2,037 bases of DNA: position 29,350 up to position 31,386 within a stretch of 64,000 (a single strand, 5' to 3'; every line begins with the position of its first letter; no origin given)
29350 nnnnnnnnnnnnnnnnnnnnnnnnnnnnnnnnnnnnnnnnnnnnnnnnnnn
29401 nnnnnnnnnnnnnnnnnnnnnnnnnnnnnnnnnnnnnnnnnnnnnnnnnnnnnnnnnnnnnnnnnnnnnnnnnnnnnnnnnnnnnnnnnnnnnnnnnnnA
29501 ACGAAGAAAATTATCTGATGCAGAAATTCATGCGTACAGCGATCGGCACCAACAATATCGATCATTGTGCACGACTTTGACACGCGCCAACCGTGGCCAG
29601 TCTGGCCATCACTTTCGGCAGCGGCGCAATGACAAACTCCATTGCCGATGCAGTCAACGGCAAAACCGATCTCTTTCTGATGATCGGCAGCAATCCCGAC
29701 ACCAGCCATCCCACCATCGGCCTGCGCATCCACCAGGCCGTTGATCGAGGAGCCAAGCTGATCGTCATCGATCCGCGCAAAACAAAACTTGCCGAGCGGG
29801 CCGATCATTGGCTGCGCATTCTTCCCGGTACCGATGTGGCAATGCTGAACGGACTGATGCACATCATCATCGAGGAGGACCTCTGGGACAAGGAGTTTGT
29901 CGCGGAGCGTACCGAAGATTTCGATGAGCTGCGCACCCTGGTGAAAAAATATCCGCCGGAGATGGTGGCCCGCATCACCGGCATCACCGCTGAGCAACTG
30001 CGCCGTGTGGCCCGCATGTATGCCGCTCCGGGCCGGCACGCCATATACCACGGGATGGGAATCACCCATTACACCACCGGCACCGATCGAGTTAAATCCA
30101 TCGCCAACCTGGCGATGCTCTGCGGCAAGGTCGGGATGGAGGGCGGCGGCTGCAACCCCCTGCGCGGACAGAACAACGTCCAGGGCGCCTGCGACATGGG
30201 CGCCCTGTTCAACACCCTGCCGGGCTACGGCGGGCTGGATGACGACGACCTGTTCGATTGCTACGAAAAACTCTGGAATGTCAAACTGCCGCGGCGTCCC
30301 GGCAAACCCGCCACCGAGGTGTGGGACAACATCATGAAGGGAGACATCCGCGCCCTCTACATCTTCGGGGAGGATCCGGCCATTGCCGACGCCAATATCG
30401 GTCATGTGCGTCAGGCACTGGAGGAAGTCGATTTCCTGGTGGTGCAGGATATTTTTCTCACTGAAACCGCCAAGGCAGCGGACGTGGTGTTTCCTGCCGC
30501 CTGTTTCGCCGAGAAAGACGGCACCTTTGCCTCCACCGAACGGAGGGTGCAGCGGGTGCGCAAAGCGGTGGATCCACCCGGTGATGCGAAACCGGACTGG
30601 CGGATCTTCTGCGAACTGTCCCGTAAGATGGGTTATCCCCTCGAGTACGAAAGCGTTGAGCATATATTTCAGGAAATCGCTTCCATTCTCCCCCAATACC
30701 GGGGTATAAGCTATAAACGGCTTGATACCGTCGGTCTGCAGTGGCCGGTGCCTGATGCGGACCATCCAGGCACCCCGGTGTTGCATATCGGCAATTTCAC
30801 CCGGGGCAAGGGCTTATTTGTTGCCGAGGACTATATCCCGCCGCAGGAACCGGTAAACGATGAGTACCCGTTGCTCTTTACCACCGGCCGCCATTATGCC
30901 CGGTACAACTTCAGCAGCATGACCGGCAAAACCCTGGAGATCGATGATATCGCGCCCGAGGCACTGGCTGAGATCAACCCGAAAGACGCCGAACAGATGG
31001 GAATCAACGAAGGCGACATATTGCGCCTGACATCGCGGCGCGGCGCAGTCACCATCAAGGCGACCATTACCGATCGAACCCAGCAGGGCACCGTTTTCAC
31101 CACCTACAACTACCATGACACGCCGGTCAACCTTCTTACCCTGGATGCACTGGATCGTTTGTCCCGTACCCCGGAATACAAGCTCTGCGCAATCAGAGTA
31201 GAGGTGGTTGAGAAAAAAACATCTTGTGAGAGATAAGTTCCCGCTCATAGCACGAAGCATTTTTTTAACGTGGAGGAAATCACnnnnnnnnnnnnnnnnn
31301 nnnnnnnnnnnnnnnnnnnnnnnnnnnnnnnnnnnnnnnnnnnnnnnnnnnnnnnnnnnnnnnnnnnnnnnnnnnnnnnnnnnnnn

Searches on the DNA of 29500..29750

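Call 74: search_rna_families(source=window, start=29500, end=29750, threshold=evalue, max_evalue=10)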
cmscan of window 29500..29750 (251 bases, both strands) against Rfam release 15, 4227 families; matches with E-value up to 10: 3.
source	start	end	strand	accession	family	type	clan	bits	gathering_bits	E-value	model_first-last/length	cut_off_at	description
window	29575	29633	+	RF01989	SECIS_3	Cis-reg;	-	41.7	63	1.6e-08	1-59/59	no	Selenocysteine insertion sequence 3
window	29631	29686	+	RF00116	C0465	Gene; sRNA;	-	12.8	40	9.7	1-78/78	no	C0465 RNA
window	29605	29646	-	RF01734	Fluoride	Cis-reg; riboswitch;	-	8.8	34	8.5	10-52/64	no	Fluoride riboswitch aptamer (crcB RNA motif)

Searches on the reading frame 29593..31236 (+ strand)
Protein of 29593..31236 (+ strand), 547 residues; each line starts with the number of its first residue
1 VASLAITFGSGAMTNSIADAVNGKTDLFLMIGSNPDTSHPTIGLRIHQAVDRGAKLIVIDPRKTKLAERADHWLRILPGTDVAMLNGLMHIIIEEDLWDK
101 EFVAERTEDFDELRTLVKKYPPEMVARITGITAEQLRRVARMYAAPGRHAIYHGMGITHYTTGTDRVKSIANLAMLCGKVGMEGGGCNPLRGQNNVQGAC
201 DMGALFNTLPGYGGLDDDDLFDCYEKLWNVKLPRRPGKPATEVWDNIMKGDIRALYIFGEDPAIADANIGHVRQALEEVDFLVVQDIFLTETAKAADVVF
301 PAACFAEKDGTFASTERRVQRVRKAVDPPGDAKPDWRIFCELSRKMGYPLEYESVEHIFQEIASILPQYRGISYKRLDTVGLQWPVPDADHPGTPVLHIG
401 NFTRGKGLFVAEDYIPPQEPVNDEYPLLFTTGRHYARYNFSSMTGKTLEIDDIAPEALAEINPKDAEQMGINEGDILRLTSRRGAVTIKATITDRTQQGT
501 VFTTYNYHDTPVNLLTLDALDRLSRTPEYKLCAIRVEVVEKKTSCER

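Call 16: search_protein_families(library=pfam, proteins=[window:29593-31236:+], max_evalue=0.00001)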
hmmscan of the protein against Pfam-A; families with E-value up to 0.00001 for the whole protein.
window:29593-31236:+ (547 aa): 2 families
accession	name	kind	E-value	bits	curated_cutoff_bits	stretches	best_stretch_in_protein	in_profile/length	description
PF00384.28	Molybdopterin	-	6.9e-63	213.2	24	1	13-344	98-352/353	Molybdopterin oxidoreductase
PF01568.27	Molydop_binding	-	8.8e-28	97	26.8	1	427-533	1-110/110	Molydopterin dinucleotide binding domain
